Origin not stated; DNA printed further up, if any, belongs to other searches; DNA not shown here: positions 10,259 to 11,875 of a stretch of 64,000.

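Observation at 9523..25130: Complete-looking CDP-3,6-dideoxyhexose pathway in an archaeon, split in two loci, E1 without E3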

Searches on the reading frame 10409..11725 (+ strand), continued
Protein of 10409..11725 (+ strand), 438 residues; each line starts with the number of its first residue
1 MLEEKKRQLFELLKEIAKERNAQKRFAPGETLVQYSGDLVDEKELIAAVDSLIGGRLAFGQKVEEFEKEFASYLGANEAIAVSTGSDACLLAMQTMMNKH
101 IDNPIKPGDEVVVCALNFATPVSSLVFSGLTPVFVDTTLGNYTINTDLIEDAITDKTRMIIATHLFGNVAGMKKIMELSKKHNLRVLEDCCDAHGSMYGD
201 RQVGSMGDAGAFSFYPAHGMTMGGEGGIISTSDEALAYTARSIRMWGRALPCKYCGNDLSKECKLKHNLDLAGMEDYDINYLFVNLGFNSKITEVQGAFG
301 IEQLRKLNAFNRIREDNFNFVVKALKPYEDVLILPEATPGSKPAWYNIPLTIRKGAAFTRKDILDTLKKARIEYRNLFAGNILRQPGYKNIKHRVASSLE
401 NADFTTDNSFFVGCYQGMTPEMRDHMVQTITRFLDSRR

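Call 41: find_related_loci(query=A2, collection=genome_contigs, flank=10000)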
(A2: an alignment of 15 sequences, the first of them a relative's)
Query A2 (438 aa) in genome_contigs; peptide patterns used: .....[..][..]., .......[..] (x = any residue, [..] = any of these).
218 stretches matched a pattern; 143 encode a relative of the query (tblastn E <= 1e-3); the best 80 are kept; 80 distinct loci.
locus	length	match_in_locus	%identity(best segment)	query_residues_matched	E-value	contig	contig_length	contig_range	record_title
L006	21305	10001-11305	71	4-438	0e+0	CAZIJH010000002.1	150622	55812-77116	MAG TPA_asm: uncultured archaeon isolate SRP269290_co3_888 genome assembly, contig: NODE_59_length_150622_cov_6.416227,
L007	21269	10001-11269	55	7-438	2e-167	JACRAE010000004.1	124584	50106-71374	MAG: Candidatus Aenigmatarchaeota archaeon isolate NC_groundwater_1585_Pr3_B-0.1um_56_48 SR-2_scaffold_141_1576196, whol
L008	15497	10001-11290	44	3-434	2e-125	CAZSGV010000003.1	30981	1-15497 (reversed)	MAG TPA_asm: uncultured archaeon isolate SRP068000_co4_469 genome assembly, contig: NODE_1052_length_30981_cov_6.285779,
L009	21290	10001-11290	43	5-434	3e-121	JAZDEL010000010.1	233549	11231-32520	MAG: Candidatus Iainarchaeum archaeon isolate MEGAHIT-group-0.15 k141_18788792, whole genome shotgun sequence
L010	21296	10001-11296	42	3-434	2e-115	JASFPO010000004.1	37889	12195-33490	MAG: Candidatus Bathyarchaeota archaeon isolate D0819M58metaG_Bin_753 D0819M58metaG_FD_scaffold_39_c1, whole genome shot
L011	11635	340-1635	43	1-436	4e-114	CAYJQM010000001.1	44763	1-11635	MAG TPA_asm: uncultured archaeon isolate ERP125453_co1_281 genome assembly, contig: NODE_599_length_44763_cov_5.896037,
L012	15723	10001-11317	42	3-434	3e-110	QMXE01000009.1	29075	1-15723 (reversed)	MAG: Candidatus Bathyarchaeota archaeon isolate B71_G16 B71_Guay16_scaffold_00545, whole genome shotgun sequence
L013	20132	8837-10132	40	4-434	8e-110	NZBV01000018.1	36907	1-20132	MAG: Candidatus Pacearchaeota archaeon isolate ARS1301 MHASMcontig_660248, whole genome shotgun sequence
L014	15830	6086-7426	40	1-438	3e-108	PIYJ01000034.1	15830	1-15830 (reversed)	MAG: Candidatus Bathyarchaeota archaeon isolate M10_bin190 bin1901_scaffold3294, whole genome shotgun sequence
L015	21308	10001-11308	39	6-433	1e-104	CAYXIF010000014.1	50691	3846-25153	MAG TPA_asm: uncultured Candidatus Bathyarchaeia archaeon isolate binchicken_co124_354 genome assembly, contig: NODE_154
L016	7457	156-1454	38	4-438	1e-104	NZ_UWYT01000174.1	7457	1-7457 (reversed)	Olavius algarvensis spirochete endosymbiont isolate 1, whole genome shotgun sequence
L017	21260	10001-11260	39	6-427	1e-102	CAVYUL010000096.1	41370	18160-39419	MAG: Bryobacterales bacterium isolate MFD04752.bin.1.31 genome assembly, contig: contig_71554, whole genome shotgun sequ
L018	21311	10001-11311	37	6-435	2e-101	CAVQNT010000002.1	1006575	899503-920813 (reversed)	MAG: Candidatus Bathyarchaeota archaeon isolate MFD04408.bin.1.228 genome assembly, contig: contig_27907, whole genome s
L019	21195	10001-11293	39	3-434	7e-101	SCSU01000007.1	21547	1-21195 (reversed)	MAG: Patescibacteria group bacterium isolate FW215_bin.7 FW215_bin.7-10522, whole genome shotgun sequence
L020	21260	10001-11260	39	6-427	2e-100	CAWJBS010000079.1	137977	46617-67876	MAG: Bryobacterales bacterium isolate MFD04780.bin.2.106 genome assembly, contig: contig_2730, whole genome shotgun sequ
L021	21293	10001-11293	37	2-434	1e-100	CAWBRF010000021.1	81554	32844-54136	MAG: uncultured Planctomycetia bacterium isolate MFD01231.bin.2.10 genome assembly, contig: contig_5608, whole genome sh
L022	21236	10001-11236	40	1-435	4e-100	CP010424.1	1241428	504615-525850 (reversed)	MAG: archaeon GW2011_AR10 chromosome, complete genome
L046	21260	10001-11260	38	13-434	2e-93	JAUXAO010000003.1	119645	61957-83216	MAG: bacterium isolate CSMAG_2764 CSMAG_2764_k141_376087_length_119645_cov_38.9440, whole genome shotgun sequence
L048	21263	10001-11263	38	12-434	6e-91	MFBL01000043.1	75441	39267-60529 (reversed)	MAG: Candidatus Curtissbacteria bacterium RIFCSPHIGHO2_12_FULL_41_17 rifcsphigho2_12_scaffold_599, whole genome shotgun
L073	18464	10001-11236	37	25-436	2e-86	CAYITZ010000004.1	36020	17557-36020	MAG TPA_asm: uncultured Gammaproteobacteria bacterium isolate ERP119705_co4_438 genome assembly, contig: NODE_845_length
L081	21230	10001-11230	37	7-418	8e-86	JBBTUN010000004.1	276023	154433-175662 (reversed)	MAG: Patescibacteria group bacterium isolate H41-bin134_1 H41_bin134_1_000000000004, whole genome shotgun sequence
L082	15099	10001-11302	34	3-438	2e-85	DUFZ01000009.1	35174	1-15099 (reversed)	MAG TPA_asm: Candidatus Woesearchaeota archaeon isolate UBA10194 contig_99276, whole genome shotgun sequence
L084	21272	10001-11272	36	6-434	2e-85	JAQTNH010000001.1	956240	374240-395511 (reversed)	MAG: Candidatus Nanoarchaeia archaeon isolate STA_6 NODE_3_length_956240_cov_8.774269_Sandtown_A, whole genome shotgun s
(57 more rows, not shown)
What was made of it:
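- Tried and rejected: The ten best-ranked E1 relatives in the reference-genome scan are all archaeal (call 41).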

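Call 46: find_encoding_contigs(protein=P0068, flank=7000, max_places=1)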
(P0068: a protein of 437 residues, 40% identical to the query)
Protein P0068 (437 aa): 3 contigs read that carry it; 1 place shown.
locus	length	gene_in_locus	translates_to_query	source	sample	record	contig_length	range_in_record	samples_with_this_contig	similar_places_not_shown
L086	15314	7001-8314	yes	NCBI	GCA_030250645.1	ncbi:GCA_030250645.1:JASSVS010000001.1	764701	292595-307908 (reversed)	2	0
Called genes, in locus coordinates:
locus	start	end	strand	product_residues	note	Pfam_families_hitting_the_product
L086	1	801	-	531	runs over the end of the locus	-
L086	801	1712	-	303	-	-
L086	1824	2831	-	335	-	PF02353:CMAS, PF13489:Methyltransf_23, PF08241:Methyltransf_11, PF08242:Methyltransf_12, PF13649:Methyltransf_25, PF13847:Methyltransf_31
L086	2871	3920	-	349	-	PF13469:Sulfotransfer_3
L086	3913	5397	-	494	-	PF01943:Polysacc_synt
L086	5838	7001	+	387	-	PF04321:RmlD_sub_bind, PF01073:3Beta_HSD, PF01370:Epimerase, PF02719:Polysacc_synt_2, PF16363:GDP_Man_Dehyd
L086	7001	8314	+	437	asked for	PF01041:DegT_DnrJ_EryC1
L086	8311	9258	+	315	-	PF01209:Ubie_methyltran, PF01135:PCMT, PF13489:Methyltransf_23, PF02353:CMAS, PF08241:Methyltransf_11, PF08242:Methyltransf_12, PF13649:Methyltransf_25, PF13847:Methyltransf_31, +3 more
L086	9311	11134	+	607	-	PF00070:Pyr_redox (faint), PF00890:FAD_binding_2 (faint), PF01266:DAO (weak), PF01494:FAD_binding_3 (weak), PF01593:Amino_oxidase, PF07992:Pyr_redox_2 (faint), PF12831:FAD_oxidored (faint), PF13450:NAD_binding_8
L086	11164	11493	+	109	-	-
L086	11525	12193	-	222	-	PF01794:Ferric_reduct (weak)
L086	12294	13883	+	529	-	-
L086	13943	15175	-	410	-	PF08421:Methyltransf_13, PF13489:Methyltransf_23, PF08241:Methyltransf_11, PF08242:Methyltransf_12 (weak), PF08484:Methyltransf_14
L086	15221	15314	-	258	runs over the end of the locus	PF00483:NTP_transferase, PF12804:NTP_transf_3 (weak)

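Call 47: find_encoding_contigs(protein=P0077, flank=10000, max_places=1)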
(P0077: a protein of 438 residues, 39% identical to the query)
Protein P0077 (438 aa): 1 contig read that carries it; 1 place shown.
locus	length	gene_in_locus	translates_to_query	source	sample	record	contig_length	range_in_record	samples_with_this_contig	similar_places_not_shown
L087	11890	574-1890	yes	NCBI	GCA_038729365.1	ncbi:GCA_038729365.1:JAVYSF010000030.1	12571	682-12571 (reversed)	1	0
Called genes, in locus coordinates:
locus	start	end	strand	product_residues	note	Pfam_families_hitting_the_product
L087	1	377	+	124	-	PF09406:DUF2004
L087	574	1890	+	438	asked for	PF01041:DegT_DnrJ_EryC1, PF00266:Aminotran_5 (weak)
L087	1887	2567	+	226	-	-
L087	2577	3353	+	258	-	PF00483:NTP_transferase, PF12804:NTP_transf_3 (faint)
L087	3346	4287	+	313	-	PF01073:3Beta_HSD, PF01370:Epimerase, PF04321:RmlD_sub_bind, PF16363:GDP_Man_Dehyd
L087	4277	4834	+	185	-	PF00908:dTDP_sugar_isom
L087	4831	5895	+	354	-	PF01073:3Beta_HSD (weak), PF01370:Epimerase, PF02719:Polysacc_synt_2, PF04321:RmlD_sub_bind, PF16363:GDP_Man_Dehyd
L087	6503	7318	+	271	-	-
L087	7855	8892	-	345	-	PF00535:Glycos_transf_2, PF13641:Glyco_tranf_2_3 (weak)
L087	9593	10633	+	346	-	PF13641:Glyco_tranf_2_3 (faint), PF00535:Glycos_transf_2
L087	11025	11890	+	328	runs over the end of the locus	PF00535:Glycos_transf_2, PF13641:Glyco_tranf_2_3 (weak)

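Call 78: search_protein_families(library=pfam, proteins=[L087:1887-2567:+, L021:11335-12051:+, L082:13407-14096:-, L082:11346-13280:-], max_evalue=0.1)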
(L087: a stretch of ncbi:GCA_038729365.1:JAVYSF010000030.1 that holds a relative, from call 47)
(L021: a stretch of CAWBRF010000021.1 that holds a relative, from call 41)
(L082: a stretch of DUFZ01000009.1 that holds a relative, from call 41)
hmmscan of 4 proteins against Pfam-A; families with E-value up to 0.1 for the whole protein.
L087:1887-2567:+ (226 aa): 3 families
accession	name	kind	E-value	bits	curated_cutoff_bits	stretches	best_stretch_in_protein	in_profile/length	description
PF00175.26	NAD_binding_1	-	1.1e-05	26.4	22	1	109-204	1-103/109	Oxidoreductase NAD-binding domain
PF07088.17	GvpD_P-loop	-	0.031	14.6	24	1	98-165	3-65/189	GvpD gas vesicle protein, P-loop domain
PF12971.12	NAGLU_N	-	0.071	13.4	28.3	0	97-128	30-61/82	Alpha-N-acetylglucosaminidase (NAGLU) N-terminal domain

L021:11335-12051:+ (239 aa): 4 families
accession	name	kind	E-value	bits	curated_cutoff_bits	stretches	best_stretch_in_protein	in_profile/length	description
PF00175.26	NAD_binding_1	-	4.6e-14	53.4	22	1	116-218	1-107/109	Oxidoreductase NAD-binding domain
PF00970.30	FAD_binding_6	-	2.6e-05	24.9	21.1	1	9-104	2-97/99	Oxidoreductase FAD-binding domain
PF08030.17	NAD_binding_6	-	0.00036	21.1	22.2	1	113-138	3-28/156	Ferric reductase NAD binding domain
PF08022.18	FAD_binding_8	-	0.0027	18.2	22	1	20-102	15-106/109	FAD-binding domain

L082:13407-14096:- (229 aa): 0 families

L082:11346-13280:- (644 aa): 1 family
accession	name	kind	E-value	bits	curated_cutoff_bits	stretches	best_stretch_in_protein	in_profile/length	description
PF13231.12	PMT_2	-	1.5e-07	32.2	26.1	1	78-230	4-158/160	Dolichyl-phosphate-mannose-protein mannosyltransferase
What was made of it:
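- Thermoplasmatales L087: E1-FNR-like-rfbF-SDR-RmlC-rfbG (calls 47, 78).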

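Call 83: list_cluster_members(proteins=[P0001])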
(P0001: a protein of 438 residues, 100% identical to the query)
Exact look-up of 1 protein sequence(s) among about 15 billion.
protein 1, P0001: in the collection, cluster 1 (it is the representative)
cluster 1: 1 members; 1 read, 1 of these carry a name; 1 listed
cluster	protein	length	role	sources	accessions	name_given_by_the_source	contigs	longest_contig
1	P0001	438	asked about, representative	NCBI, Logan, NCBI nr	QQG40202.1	MAG: aminotransferase class V-fold PLP-dependent enzyme [Candidatus Aenigmatarchaeota ... | MAG: aminotransferase class V-fold PLP-dependent enzyme [Candidatus Aenigmarchaeota ...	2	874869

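Call 90: search_protein_families(library=pfam, proteins=[L082:8655-9107:+], max_evalue=0.01)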
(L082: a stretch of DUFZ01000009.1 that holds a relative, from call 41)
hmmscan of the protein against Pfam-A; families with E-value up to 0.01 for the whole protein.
L082:8655-9107:+ (150 aa): 2 families
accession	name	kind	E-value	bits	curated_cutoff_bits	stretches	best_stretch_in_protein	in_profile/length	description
PF00908.23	dTDP_sugar_isom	-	4.2e-13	49.8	27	1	1-145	2-152/168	dTDP-4-dehydrorhamnose 3,5-epimerase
PF14667.12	Polysacc_synt_C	-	7.8e-06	26.4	28.7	1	15-118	2-95/111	Polysaccharide biosynthesis C-terminal domain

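Call 91: search_dna_similar(query=window:10409-11722:+, collection=plasmids, mode=protein, max_rows=15, max_evalue=1e-40)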
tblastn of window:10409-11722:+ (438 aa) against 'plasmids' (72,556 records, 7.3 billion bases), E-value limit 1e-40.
Records with a match: 108; places in all: 110; records where one place covers at least 80% of the query: 105.
Best place of each record, by identity: <60% 108.
By first word of the organism name: Streptomyces 28; Bacillus 25; Clostridium 8; Ensifer 7; Roseibium 6; Azospirillum 5; Sinorhizobium 5; Labrenzia 4; Rhizobium 3; Sulfitobacter 2; and 13 more.
By predicted mobility (MOB-suite, as given by PLSDB): non-mobilizable 86; mobilizable 13; conjugative 9.
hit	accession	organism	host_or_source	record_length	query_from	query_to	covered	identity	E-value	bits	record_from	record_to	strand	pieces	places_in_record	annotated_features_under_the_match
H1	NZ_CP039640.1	Azospirillum sp. TSH100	soil,soil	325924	3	437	99%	38.0%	4e-95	320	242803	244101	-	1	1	rfbH: lipopolysaccharide biosynthesis protein RfbH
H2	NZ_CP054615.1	Azospirillum oryzae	cell culture,soil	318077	3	437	99%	38.0%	7e-95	319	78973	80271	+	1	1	rfbH: lipopolysaccharide biosynthesis protein RfbH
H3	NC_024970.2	Streptomyces lavendulae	-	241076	12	434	97%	39.0%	7e-86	293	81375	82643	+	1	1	rfbH: lipopolysaccharide biosynthesis protein RfbH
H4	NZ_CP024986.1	Streptomyces lavendulae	pure culture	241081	12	434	97%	39.0%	7e-86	293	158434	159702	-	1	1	rfbH: lipopolysaccharide biosynthesis protein RfbH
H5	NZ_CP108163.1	Streptomyces sp. NBC_00158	-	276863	12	434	97%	39.0%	2e-83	286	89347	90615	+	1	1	rfbH: lipopolysaccharide biosynthesis protein RfbH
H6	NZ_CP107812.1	Streptomyces sp. NBC_00539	-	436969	18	437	96%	39.1%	3e-85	291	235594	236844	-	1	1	rfbH: lipopolysaccharide biosynthesis protein RfbH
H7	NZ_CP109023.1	Streptomyces sp. NBC_00667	-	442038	18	437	96%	39.1%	3e-85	291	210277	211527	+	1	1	rfbH: lipopolysaccharide biosynthesis protein RfbH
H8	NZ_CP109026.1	Streptomyces sp. NBC_00664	-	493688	18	437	96%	39.1%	3e-85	291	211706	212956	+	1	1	rfbH: lipopolysaccharide biosynthesis protein RfbH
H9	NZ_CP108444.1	Streptomyces sp. NBC_01276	-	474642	12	437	97%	38.2%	1e-83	287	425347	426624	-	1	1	rfbH: lipopolysaccharide biosynthesis protein RfbH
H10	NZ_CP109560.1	Streptomyces sp. NBC_01384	-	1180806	6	436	98%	37.6%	3e-86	295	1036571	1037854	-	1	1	record has no annotation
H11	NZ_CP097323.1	Streptomyces sp. RerS4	root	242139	6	437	99%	37.3%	2e-87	298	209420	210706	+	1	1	rfbH: lipopolysaccharide biosynthesis protein RfbH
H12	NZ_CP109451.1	Streptomyces sp. NBC_01471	-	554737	2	437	100%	36.7%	8e-87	296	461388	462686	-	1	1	rfbH: lipopolysaccharide biosynthesis protein RfbH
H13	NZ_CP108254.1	Streptomyces sp. NBC_00060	-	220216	6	437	99%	37.1%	1e-86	295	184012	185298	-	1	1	rfbH: lipopolysaccharide biosynthesis protein RfbH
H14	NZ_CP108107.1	Streptomyces sp. NBC_00224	-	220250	6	437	99%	37.1%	1e-86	295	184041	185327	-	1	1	rfbH: lipopolysaccharide biosynthesis protein RfbH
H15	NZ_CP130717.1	Streptomyces sp. NBC_00150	-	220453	6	437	99%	37.1%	1e-86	295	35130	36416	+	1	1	rfbH: lipopolysaccharide biosynthesis protein RfbH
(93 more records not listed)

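Call 92: get_annotated_region(hit=H1, flank=9000)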
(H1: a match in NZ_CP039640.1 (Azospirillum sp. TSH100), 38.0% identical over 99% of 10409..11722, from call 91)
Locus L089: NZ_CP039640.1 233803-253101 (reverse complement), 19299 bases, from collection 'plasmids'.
description: Azospirillum sp. TSH100 plasmid p1, complete sequence
organism: Azospirillum sp. TSH100 (NCBI taxid 652764)
taxonomy: Bacteria; Pseudomonadota; Alphaproteobacteria; Rhodospirillales; Azospirillaceae; Azospirillum; Azospirillum sp. TSH100
host: -; source: soil,soil; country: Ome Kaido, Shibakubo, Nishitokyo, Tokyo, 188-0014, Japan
typing (MOB-suite, as given by PLSDB): non-mobilizable; replicon rep_cluster_1806
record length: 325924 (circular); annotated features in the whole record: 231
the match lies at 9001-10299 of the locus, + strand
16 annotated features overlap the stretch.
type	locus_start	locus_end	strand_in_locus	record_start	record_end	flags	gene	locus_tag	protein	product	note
CDS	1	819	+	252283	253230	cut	-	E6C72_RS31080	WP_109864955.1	lysylphosphatidylglycerol synthase transmembrane domain-containing protein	-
CDS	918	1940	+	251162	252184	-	-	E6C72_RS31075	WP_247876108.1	glycosyltransferase family 2 protein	-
CDS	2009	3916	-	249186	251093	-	-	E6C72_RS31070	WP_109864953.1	hypothetical protein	-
CDS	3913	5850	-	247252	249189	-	asnB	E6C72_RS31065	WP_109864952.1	asparagine synthase (glutamine-hydrolyzing)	GO:0006529 - asparagine biosynthetic process [Evidence IEA]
CDS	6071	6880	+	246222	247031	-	-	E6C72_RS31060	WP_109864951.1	FkbM family methyltransferase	-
CDS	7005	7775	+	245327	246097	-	rfbF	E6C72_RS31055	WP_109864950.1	glucose-1-phosphate cytidylyltransferase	GO:0009103 - lipopolysaccharide biosynthetic process [Evidence IEA]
CDS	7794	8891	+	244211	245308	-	rfbG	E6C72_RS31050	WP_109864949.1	CDP-glucose 4,6-dehydratase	GO:0009243 - O antigen biosynthetic process [Evidence IEA]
CDS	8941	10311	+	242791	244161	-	rfbH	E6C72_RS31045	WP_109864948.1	lipopolysaccharide biosynthesis protein RfbH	-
CDS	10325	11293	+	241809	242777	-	-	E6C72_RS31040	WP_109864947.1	NAD(P)-dependent oxidoreductase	-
CDS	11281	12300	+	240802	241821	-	-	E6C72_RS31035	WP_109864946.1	GDP-mannose 4,6-dehydratase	-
CDS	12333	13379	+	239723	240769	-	-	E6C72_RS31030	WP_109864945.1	hypothetical protein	-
CDS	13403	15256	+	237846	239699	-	-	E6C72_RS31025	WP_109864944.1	glycosyltransferase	-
CDS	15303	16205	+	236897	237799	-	-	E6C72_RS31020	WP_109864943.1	NAD(P)-dependent oxidoreductase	-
CDS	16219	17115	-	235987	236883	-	-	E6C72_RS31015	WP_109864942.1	glycosyltransferase family 2 protein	-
CDS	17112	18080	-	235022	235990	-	-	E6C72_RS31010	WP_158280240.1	glycosyltransferase family 2 protein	-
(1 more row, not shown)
